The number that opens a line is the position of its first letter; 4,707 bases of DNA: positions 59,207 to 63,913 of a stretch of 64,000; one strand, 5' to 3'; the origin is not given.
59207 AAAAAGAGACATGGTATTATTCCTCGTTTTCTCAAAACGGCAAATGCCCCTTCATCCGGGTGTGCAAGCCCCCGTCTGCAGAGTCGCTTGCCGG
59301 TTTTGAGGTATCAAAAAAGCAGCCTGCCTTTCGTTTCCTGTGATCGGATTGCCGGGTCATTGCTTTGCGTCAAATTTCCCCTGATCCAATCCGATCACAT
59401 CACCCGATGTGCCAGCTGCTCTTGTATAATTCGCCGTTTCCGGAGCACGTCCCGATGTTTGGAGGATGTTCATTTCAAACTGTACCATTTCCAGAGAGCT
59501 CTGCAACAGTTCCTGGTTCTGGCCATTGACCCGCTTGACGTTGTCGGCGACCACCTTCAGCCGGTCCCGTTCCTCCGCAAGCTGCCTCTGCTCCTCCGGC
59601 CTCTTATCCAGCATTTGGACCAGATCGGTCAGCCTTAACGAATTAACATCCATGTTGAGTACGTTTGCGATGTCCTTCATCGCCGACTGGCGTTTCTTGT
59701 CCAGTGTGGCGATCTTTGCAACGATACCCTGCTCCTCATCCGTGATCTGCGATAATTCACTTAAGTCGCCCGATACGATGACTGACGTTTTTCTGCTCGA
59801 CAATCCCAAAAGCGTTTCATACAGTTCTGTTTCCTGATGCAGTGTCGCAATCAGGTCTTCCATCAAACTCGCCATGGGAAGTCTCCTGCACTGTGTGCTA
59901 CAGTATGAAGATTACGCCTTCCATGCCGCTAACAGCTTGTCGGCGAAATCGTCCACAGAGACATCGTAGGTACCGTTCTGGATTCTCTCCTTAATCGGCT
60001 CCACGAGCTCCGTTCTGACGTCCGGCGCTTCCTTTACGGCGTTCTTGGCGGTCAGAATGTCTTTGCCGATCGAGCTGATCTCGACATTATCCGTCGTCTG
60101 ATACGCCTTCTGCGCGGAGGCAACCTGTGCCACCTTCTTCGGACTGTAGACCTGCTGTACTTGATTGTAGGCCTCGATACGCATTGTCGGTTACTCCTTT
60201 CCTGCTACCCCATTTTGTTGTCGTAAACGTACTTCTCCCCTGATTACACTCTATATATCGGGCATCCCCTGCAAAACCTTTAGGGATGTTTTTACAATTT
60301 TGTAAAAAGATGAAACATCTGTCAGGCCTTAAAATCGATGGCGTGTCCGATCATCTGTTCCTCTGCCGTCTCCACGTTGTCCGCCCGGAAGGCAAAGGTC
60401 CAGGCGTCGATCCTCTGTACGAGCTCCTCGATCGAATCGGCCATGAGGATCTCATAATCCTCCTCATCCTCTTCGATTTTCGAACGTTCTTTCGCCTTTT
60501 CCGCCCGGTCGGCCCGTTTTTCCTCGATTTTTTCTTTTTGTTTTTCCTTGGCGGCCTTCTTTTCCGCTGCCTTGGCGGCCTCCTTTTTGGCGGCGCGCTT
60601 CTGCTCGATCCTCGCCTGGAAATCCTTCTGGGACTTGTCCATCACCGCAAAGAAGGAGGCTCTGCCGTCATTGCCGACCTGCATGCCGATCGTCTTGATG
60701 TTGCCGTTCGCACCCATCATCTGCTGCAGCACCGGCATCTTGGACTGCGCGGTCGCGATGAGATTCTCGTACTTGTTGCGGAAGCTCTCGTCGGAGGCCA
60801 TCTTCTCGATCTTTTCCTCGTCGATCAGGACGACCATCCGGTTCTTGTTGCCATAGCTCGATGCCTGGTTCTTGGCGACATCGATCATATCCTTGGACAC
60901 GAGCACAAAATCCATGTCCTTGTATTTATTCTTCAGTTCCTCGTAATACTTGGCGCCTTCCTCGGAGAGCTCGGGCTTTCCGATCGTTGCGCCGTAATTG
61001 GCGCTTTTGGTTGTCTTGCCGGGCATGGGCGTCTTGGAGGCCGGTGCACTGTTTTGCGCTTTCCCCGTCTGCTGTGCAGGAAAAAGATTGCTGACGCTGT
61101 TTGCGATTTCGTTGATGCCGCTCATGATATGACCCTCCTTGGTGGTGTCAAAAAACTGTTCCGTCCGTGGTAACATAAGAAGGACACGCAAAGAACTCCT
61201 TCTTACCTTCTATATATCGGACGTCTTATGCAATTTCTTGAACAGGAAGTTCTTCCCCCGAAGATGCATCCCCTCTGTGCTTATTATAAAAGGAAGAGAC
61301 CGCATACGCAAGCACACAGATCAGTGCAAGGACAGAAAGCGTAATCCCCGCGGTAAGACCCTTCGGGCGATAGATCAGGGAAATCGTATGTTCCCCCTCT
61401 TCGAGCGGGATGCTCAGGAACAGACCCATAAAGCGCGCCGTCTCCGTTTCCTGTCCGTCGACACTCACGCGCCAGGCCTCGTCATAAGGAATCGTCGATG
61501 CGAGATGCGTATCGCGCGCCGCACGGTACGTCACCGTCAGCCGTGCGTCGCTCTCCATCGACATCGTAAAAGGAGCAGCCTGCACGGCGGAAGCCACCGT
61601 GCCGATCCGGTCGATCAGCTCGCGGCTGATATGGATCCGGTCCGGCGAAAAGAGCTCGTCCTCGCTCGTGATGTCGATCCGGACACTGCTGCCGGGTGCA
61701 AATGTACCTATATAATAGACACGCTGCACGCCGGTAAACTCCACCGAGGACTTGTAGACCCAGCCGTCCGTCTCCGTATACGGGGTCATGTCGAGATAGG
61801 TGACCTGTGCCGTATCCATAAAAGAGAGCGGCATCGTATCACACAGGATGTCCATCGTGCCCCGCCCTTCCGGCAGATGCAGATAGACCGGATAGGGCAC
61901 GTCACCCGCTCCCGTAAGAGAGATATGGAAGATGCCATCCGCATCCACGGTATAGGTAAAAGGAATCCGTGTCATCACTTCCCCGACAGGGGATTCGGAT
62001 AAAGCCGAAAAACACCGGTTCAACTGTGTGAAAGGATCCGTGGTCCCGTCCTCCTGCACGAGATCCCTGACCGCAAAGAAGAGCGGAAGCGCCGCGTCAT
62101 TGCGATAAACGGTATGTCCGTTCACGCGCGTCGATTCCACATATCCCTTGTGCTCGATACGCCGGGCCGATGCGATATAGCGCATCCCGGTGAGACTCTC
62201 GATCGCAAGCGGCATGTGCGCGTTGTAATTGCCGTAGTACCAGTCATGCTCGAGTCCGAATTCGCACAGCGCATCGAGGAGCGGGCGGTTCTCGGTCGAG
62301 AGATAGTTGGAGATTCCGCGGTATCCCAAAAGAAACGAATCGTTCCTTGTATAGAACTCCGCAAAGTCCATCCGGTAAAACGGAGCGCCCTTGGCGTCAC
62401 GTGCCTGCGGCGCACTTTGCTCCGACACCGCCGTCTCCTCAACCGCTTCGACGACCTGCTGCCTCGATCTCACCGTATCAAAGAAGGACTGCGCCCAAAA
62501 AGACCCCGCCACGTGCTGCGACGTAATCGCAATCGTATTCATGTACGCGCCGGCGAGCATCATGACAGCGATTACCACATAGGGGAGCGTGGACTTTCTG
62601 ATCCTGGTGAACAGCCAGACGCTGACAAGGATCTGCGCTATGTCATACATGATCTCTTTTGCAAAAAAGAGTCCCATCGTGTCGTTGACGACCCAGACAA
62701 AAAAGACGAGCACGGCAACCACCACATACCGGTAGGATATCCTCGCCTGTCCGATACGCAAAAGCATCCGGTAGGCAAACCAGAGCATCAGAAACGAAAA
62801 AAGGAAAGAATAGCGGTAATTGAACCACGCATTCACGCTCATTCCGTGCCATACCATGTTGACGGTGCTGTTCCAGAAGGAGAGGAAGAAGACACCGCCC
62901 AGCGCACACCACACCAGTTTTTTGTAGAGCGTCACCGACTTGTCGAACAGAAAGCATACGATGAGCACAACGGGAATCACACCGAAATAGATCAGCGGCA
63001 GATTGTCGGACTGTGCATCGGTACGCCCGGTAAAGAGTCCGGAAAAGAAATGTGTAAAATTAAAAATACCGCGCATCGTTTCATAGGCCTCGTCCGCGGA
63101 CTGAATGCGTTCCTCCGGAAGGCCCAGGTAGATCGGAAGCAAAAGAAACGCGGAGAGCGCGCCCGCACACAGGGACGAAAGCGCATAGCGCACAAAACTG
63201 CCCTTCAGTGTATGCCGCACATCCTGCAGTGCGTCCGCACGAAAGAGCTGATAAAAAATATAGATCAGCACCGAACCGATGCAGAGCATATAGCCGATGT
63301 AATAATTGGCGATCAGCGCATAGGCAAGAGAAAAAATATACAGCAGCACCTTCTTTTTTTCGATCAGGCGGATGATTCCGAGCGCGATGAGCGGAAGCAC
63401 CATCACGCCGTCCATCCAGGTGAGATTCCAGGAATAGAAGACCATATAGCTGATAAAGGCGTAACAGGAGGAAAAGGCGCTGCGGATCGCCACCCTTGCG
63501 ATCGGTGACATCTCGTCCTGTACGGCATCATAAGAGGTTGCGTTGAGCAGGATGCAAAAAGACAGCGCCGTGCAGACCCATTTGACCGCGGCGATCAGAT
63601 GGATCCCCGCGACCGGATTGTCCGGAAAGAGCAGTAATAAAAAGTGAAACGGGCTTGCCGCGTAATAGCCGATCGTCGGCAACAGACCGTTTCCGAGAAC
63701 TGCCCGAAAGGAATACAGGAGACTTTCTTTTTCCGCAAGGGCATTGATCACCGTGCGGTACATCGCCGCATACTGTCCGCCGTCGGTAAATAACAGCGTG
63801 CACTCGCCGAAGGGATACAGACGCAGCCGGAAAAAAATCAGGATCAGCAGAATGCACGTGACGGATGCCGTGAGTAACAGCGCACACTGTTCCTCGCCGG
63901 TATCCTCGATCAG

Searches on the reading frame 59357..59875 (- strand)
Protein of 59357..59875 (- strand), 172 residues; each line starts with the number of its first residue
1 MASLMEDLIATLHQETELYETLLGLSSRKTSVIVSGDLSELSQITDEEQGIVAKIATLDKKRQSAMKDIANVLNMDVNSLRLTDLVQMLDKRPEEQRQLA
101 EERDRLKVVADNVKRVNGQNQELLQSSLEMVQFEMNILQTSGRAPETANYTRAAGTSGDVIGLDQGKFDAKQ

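Call 9: search_protein_families(library=pfam, proteins=[window:59357-59875:-])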
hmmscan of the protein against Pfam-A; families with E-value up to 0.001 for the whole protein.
window:59357-59875:- (172 aa): 1 family
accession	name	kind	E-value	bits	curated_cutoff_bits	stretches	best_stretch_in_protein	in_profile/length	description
PF05130.17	FlgN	-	1e-26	94.5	30.5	1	5-157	3-146/147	FlgN protein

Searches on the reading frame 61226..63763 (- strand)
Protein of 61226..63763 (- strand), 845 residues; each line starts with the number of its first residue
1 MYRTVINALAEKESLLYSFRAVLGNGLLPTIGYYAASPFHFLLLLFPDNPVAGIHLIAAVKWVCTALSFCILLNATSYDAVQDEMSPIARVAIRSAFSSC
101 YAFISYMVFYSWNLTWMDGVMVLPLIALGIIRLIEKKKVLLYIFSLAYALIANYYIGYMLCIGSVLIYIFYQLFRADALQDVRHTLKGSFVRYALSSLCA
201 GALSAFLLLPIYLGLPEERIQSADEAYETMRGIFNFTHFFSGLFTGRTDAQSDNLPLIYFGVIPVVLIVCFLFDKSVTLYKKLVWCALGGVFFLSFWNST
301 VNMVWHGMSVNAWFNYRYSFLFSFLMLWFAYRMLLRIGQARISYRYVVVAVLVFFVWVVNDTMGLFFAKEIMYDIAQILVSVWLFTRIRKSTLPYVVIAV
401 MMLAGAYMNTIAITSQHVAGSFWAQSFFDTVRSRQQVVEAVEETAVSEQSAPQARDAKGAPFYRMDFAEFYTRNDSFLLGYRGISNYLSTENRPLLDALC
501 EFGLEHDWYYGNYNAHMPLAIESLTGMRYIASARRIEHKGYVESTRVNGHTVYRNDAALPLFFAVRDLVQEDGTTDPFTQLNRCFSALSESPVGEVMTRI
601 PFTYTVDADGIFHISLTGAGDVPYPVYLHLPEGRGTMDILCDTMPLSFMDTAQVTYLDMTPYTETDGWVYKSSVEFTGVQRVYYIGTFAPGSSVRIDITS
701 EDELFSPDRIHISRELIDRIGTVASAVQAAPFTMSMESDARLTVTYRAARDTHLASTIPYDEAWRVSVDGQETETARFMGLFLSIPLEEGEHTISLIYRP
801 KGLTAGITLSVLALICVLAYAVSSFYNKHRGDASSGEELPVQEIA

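Call 9: search_protein_families(library=pfam, proteins=[window:61226-63763:-])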
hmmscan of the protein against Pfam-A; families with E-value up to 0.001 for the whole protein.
window:61226-63763:- (845 aa): 1 family
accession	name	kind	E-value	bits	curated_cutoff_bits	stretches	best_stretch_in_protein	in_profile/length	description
PF09586.16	YfhO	-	1e-125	421.5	28.5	1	5-810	42-835/835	Bacterial membrane protein YfhO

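Call 93: find_encoding_contigs(protein=window:61226-63763:-, flank=10000, max_places=2)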
Protein window:61226-63763:- (845 aa): 3 contigs read that carry it; 2 places shown.
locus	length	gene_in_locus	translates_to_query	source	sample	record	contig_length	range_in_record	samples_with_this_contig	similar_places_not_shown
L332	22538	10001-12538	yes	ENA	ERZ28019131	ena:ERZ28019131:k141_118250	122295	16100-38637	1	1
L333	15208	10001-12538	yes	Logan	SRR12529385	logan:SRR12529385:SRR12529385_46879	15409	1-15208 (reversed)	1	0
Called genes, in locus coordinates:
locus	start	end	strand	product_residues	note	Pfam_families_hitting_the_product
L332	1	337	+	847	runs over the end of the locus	PF00403:HMA, PF00122:E1-E2_ATPase, PF00702:Hydrolase, PF00403:HMA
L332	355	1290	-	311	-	PF00781:DAGK_cat, PF19279:YegS_C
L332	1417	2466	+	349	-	PF02424:ApbE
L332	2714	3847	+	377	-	PF04203:Sortase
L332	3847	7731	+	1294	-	-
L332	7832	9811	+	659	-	-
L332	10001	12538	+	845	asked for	PF09586:YfhO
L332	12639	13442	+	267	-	PF19498:DUF6033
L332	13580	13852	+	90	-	PF04316:FlgM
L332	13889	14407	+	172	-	PF05130:FlgN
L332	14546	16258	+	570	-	PF22638:FlgK_D1, PF06429:Flg_bbr_C (weak)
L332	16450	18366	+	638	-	PF22638:FlgK_D1, PF06429:Flg_bbr_C (weak)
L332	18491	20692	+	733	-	PF00669:Flagellin_N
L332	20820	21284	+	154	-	PF02623:FliW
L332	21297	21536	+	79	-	PF02599:CsrA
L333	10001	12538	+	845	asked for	PF09586:YfhO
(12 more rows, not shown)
